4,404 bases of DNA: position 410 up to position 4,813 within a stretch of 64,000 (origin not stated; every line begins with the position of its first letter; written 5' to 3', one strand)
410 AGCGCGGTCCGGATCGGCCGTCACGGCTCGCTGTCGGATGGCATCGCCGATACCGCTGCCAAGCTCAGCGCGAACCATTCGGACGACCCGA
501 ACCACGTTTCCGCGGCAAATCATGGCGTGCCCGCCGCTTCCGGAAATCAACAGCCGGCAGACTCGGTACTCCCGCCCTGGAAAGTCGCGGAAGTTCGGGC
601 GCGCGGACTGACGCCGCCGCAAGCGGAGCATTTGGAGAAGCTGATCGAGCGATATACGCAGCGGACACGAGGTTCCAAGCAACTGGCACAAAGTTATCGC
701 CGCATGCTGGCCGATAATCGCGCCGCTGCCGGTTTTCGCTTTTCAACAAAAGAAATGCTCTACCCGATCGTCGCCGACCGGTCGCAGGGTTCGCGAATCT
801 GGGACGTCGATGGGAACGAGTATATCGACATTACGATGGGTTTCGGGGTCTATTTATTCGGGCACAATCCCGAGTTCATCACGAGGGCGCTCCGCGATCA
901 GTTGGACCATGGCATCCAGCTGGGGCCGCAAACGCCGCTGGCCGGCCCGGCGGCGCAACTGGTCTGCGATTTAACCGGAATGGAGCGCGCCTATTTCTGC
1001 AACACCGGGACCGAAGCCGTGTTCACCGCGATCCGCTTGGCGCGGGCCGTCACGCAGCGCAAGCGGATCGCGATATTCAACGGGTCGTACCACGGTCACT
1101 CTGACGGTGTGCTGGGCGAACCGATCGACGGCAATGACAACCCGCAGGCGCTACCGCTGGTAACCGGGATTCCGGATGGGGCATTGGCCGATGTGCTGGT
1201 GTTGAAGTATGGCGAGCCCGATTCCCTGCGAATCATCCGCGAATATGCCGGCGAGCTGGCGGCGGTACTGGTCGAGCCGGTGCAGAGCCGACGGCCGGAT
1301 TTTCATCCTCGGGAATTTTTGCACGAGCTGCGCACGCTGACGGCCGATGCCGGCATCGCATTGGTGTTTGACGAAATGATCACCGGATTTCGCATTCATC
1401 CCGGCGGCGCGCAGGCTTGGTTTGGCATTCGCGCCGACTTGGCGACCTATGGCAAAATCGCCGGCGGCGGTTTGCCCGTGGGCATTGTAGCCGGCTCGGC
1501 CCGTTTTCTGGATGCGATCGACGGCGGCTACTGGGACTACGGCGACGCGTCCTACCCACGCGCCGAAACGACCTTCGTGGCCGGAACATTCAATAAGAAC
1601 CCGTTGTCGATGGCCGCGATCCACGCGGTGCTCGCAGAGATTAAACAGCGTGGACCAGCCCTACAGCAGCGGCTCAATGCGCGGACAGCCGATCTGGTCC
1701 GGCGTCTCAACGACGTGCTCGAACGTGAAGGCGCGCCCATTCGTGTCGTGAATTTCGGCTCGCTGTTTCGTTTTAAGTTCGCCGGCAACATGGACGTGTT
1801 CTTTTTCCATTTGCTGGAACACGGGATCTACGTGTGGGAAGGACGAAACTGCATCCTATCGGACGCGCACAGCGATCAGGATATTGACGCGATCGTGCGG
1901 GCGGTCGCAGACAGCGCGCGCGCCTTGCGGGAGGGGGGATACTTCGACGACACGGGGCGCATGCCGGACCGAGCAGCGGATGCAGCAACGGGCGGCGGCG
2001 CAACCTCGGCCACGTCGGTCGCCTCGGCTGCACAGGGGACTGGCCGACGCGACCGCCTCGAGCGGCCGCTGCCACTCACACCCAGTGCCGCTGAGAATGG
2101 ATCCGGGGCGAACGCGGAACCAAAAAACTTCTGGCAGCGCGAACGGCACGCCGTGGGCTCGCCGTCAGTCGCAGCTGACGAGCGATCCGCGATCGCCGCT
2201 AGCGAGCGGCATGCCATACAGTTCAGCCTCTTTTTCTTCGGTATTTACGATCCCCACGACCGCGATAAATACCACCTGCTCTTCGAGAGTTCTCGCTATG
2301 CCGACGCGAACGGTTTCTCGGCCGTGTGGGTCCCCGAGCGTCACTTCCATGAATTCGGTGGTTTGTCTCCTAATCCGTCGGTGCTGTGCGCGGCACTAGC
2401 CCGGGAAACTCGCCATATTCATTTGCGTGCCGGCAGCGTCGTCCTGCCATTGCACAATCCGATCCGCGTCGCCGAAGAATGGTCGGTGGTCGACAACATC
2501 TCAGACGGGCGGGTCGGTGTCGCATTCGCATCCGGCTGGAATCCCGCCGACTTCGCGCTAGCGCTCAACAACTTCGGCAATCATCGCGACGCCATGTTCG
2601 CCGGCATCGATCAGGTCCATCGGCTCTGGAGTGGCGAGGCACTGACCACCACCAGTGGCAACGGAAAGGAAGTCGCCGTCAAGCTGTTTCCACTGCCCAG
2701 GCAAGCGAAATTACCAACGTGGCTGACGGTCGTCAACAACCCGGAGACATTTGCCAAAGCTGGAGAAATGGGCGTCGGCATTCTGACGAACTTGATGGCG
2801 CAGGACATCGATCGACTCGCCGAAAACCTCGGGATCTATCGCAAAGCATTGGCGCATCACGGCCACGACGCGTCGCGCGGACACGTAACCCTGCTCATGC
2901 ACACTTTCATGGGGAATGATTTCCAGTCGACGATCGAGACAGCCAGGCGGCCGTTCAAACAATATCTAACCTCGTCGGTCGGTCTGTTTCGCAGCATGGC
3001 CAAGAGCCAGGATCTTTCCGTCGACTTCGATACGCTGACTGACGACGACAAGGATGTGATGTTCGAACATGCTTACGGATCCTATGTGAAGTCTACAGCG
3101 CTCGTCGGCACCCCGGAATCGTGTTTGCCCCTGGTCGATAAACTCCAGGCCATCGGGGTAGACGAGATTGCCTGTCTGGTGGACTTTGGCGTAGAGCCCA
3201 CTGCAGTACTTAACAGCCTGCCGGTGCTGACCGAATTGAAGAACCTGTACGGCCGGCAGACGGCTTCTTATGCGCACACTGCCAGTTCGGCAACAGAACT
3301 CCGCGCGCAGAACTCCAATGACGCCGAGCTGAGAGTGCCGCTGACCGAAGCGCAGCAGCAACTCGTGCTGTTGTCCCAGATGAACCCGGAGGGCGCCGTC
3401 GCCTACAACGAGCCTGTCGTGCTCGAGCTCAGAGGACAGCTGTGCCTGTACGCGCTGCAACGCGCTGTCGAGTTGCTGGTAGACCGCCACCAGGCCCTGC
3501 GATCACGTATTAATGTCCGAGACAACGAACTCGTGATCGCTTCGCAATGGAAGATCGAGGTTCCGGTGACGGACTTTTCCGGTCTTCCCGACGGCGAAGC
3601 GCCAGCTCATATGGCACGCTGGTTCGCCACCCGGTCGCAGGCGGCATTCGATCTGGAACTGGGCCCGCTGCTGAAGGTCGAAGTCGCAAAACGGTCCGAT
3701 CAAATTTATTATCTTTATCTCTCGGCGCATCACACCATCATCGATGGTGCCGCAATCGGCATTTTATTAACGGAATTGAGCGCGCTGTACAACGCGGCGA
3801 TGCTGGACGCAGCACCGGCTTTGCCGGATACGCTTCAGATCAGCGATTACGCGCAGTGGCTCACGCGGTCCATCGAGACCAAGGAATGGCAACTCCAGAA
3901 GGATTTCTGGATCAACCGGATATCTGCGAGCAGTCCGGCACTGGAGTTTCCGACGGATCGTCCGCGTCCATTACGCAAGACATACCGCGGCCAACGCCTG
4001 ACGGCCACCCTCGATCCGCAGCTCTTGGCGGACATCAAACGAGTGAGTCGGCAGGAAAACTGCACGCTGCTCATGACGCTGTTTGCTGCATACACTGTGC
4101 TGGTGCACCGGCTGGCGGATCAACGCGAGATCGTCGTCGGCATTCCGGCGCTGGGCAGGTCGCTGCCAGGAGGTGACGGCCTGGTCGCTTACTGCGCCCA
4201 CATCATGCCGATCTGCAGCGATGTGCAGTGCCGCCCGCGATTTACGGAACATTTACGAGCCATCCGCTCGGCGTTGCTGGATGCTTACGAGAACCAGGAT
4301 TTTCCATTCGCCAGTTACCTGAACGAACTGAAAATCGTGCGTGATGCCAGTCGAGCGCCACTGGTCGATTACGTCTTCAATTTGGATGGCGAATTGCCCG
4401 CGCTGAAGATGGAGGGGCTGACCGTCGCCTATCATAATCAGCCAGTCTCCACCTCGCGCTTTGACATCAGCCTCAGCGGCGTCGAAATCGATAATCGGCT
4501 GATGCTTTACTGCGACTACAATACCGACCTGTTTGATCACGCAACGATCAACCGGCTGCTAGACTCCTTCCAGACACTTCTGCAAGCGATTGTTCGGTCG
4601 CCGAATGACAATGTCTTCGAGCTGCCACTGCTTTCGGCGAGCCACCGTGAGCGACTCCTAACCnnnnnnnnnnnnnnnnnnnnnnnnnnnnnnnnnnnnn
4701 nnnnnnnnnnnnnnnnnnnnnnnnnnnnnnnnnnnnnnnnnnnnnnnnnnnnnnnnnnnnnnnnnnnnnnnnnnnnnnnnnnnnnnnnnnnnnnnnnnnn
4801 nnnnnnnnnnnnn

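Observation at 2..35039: Eight-module beta-amino-fatty-acid lipopeptide assembly line (iturin/puwainaphycin-like logic) in a proteobacterial genome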

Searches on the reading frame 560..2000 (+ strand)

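Call 29: find_related_loci(query=window:560-2000:+, collection=metagenome_contigs, flank=10000)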
Query window:560-2000:+ (480 aa) in metagenome_contigs; peptide patterns used: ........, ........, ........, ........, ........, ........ (x = any residue, [..] = any of these).
600 stretches matched a pattern (row limit reached: there are more); 592 encode a relative of the query (tblastn E <= 1e-3); the best 80 are kept; 80 distinct loci.
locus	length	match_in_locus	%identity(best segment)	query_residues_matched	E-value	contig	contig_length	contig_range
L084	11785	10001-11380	58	5-462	0e+0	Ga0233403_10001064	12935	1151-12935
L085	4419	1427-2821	55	4-464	5e-180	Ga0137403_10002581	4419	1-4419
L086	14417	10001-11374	55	8-465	2e-172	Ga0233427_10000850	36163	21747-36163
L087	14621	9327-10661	56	20-462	2e-170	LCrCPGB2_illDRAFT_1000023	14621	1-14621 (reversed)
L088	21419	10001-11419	54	2-476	6e-167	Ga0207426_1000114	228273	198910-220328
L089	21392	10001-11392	54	16-470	2e-156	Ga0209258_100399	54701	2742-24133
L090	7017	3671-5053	52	6-462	1e-154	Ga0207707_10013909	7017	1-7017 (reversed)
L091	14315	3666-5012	51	17-462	4e-150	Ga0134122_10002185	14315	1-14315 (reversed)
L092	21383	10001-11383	52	6-462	2e-148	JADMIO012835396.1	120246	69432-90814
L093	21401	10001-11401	48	6-469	8e-148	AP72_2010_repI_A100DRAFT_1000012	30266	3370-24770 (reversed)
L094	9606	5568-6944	49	17-477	4e-146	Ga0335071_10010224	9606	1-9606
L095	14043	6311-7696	50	13-468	7e-145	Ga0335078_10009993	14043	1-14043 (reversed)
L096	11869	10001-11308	54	17-456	2e-144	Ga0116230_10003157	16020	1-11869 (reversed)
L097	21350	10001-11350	50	16-462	6e-144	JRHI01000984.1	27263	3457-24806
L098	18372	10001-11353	47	21-468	7e-144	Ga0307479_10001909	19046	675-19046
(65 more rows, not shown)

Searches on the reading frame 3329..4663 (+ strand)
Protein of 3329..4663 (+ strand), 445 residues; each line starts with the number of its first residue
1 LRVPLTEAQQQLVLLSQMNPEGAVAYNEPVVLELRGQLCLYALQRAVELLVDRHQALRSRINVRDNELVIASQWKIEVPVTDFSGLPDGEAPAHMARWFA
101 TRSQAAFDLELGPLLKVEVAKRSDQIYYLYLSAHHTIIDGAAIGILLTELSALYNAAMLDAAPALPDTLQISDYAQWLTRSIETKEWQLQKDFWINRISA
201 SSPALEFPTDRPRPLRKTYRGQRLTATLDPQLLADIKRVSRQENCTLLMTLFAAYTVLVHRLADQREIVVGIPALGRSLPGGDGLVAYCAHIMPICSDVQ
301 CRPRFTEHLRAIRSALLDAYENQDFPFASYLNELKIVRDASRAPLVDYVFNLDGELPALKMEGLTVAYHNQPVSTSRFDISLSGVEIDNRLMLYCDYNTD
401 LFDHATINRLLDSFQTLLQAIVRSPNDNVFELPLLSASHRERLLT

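Call 78: search_solved_structures(query=window:3329-4663:+, max_evalue=1e-10)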
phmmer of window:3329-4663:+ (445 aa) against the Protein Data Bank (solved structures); distinct sequences matched with E-value up to 1e-10: 41.
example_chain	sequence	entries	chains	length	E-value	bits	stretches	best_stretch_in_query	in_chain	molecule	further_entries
6p1j_A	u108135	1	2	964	3.5e-62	213.8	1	2-444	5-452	Txo2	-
6oyf_A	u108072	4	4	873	2.9e-57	197.6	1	3-444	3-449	Txo1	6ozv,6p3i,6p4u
2jgp_A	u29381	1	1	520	1.6e-54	188.6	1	4-434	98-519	TYROCIDINE SYNTHETASE 3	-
5u89_A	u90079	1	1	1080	3.7e-43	151.1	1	3-444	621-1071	Amino acid adenylation domain protein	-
6mfw_A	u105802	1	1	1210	6.6e-40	140.4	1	9-437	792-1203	Linear gramicidin synthase subunit A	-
6mfx_A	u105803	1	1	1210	9.1e-40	139.9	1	10-437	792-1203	Linear gramicidin synthase subunit A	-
6mfy_A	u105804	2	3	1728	1.8e-39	139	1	9-436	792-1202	Linear gramicidin synthase subunit A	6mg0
6mfz_A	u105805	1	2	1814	1.9e-39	138.9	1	9-436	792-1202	Linear gramicidin synthase subunit A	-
9be3_A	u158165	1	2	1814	1.9e-39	138.9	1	9-436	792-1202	Linear gramicidin synthase subunit A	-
9be4_A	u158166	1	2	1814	1.9e-39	138.9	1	9-436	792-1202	Linear gramicidin synthase subunit A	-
9meh_A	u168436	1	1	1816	1.9e-39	138.9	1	9-436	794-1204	Linear gramicidin synthase subunit A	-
8xjz_C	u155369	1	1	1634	2.1e-39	138.8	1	3-431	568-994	Peptide synthetase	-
8z0q_C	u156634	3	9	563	1.6e-38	135.9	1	4-431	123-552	Special condensation domain in NRPS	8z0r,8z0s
7kvw_A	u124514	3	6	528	2.7e-35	125.2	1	6-425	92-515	PCP-C didomain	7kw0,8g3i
7kw2_A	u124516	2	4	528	4.7e-35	124.4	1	7-425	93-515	PCP-C didomain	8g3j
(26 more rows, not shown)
